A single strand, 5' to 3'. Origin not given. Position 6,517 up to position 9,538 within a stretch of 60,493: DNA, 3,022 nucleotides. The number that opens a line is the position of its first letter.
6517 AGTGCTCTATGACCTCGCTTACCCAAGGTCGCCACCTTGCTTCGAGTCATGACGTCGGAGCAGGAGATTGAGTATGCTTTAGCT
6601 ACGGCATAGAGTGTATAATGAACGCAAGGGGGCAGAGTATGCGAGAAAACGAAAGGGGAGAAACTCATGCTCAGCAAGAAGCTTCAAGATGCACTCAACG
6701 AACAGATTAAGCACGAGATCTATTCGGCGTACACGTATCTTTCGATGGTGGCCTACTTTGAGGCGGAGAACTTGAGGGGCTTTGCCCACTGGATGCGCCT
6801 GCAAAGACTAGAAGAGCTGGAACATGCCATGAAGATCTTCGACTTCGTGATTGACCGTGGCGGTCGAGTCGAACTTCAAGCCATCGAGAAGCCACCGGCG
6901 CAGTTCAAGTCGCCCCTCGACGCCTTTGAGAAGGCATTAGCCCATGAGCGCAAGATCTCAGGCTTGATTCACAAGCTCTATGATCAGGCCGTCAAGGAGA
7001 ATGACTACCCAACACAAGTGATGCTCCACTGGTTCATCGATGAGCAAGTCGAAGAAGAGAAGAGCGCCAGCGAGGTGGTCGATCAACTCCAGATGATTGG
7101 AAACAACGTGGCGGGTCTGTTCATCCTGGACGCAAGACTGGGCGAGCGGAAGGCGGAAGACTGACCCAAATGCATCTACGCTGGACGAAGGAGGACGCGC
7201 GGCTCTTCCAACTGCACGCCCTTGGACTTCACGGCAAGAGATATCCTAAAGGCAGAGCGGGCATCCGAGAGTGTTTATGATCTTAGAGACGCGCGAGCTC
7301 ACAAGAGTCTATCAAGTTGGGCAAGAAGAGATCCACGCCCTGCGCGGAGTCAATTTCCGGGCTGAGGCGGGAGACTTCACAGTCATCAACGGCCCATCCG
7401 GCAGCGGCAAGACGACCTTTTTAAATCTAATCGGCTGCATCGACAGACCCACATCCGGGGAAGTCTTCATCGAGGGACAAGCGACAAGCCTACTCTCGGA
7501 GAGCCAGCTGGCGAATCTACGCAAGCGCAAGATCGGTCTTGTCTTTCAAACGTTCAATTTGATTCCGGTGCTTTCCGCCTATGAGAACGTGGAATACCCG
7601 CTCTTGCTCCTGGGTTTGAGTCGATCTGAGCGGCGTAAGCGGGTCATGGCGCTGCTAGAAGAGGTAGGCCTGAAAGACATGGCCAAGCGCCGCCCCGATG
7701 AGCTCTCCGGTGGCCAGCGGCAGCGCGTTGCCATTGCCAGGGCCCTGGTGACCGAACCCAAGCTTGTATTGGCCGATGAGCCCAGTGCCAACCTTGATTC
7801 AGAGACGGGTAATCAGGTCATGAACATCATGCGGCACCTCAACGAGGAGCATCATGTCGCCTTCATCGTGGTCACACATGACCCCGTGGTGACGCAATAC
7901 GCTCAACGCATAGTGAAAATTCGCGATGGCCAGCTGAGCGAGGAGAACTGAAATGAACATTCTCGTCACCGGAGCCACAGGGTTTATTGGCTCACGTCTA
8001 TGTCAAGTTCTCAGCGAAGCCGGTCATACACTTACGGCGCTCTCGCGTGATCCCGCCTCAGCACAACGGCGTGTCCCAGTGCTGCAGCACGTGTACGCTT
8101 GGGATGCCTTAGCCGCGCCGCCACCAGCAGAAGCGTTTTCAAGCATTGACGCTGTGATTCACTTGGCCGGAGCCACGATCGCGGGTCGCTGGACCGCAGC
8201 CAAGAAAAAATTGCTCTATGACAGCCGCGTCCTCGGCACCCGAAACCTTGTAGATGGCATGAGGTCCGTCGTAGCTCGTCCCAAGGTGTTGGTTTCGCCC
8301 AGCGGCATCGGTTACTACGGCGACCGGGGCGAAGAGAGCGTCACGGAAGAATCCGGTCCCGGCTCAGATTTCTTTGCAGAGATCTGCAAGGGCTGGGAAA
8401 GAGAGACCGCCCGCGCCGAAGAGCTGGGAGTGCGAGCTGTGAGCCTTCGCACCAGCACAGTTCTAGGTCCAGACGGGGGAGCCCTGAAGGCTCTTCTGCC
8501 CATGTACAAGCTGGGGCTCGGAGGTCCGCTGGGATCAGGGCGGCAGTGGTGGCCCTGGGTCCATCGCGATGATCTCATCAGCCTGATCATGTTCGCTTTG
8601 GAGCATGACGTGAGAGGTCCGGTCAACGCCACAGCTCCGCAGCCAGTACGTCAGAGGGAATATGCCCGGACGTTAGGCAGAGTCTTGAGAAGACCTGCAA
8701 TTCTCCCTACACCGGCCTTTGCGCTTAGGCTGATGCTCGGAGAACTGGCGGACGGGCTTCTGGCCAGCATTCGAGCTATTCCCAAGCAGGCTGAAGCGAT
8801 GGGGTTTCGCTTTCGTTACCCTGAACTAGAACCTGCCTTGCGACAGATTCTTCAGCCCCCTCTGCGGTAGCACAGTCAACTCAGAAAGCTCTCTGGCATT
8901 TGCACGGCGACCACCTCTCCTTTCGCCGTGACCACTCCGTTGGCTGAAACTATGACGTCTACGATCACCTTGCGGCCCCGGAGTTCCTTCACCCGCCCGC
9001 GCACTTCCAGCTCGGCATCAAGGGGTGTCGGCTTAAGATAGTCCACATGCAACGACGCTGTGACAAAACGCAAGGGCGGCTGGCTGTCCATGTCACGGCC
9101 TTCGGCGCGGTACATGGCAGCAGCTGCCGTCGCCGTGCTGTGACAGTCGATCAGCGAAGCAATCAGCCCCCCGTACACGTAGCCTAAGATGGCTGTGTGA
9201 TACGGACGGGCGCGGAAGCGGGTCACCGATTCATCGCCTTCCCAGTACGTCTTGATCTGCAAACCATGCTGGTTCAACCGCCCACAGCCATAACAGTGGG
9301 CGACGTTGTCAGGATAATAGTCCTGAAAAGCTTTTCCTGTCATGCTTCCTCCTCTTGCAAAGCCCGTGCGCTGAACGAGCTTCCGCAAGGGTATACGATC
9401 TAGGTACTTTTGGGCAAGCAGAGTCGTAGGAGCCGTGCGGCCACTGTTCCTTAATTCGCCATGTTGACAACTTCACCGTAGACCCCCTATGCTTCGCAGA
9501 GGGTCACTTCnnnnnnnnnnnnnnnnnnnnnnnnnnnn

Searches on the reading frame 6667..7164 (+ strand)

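Call 14: search_protein_families(library=pfam, proteins=[window:6667-7164:+])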
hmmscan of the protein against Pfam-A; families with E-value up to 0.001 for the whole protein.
window:6667-7164:+ (165 aa): 1 family
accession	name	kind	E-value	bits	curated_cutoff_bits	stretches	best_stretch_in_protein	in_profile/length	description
PF00210.30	Ferritin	-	8.7e-45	152.6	24.5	1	8-144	2-142/142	Ferritin-like domain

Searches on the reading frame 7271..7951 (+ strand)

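Call 14: search_protein_families(library=pfam, proteins=[window:7271-7951:+])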
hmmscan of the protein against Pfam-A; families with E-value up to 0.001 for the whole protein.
window:7271-7951:+ (226 aa): 3 families
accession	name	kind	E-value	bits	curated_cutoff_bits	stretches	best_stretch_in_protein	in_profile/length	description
PF00005.33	ABC_tran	-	1.3e-33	117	25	1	24-172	1-136/137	ABC transporter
PF02463.25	SMC_N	-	2.9e-09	37.1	40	1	35-219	25-213/220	RecF/RecN/SMC N terminal domain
PF13304.12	AAA_21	-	5.5e-07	30.4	27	0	136-207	229-302/304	AAA domain, putative AbiEii toxin, Type IV TA system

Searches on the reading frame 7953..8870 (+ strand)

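Call 14: search_protein_families(library=pfam, proteins=[window:7953-8870:+])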
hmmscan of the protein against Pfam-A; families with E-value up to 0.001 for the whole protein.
window:7953-8870:+ (305 aa): 7 families
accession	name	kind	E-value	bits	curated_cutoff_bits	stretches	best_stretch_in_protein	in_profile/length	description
PF01370.27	Epimerase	-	1.4e-30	107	20.9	1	3-223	1-232/240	NAD dependent epimerase/dehydratase family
PF08338.16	DUF1731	-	8.7e-19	67.4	27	1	253-299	1-47/47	Domain of unknown function (DUF1731)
PF13460.12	NAD_binding_10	-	1.4e-09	38.5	27.2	1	7-121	1-103/184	NAD(P)H-binding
PF16363.11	GDP_Man_Dehyd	-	1.5e-08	35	27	1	4-133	1-144/332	GDP-mannose 4,6 dehydratase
PF01073.25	3Beta_HSD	-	4.4e-06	26.4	22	1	4-108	1-108/280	3-beta hydroxysteroid dehydrogenase/isomerase family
PF05368.20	NmrA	-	0.0002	21.5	27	1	2-37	4-40/298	NmrA-like family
PF04321.23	RmlD_sub_bind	-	0.00069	19.2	27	0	1-72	1-59/287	RmlD substrate binding domain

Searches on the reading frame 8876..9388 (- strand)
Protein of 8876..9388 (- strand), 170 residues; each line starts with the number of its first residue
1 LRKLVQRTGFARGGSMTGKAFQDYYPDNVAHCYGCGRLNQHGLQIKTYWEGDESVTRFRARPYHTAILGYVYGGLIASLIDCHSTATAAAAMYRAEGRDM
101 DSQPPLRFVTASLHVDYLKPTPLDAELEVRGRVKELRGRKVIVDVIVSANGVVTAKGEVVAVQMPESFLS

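Call 81: search_protein_families(library=pfam, proteins=[window:8876-9388:-], max_evalue=0.001)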
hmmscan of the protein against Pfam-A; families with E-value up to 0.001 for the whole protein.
window:8876-9388:- (170 aa): 2 families
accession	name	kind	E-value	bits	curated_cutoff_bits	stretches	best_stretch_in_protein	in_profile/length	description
PF03061.28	4HBT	-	1.3e-10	41.9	20.6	1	69-150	2-73/79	Thioesterase superfamily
PF22636.2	FlK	-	0.00019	21.9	27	1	109-159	45-95/103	Fluoroacetyl-CoA-specific thioesterase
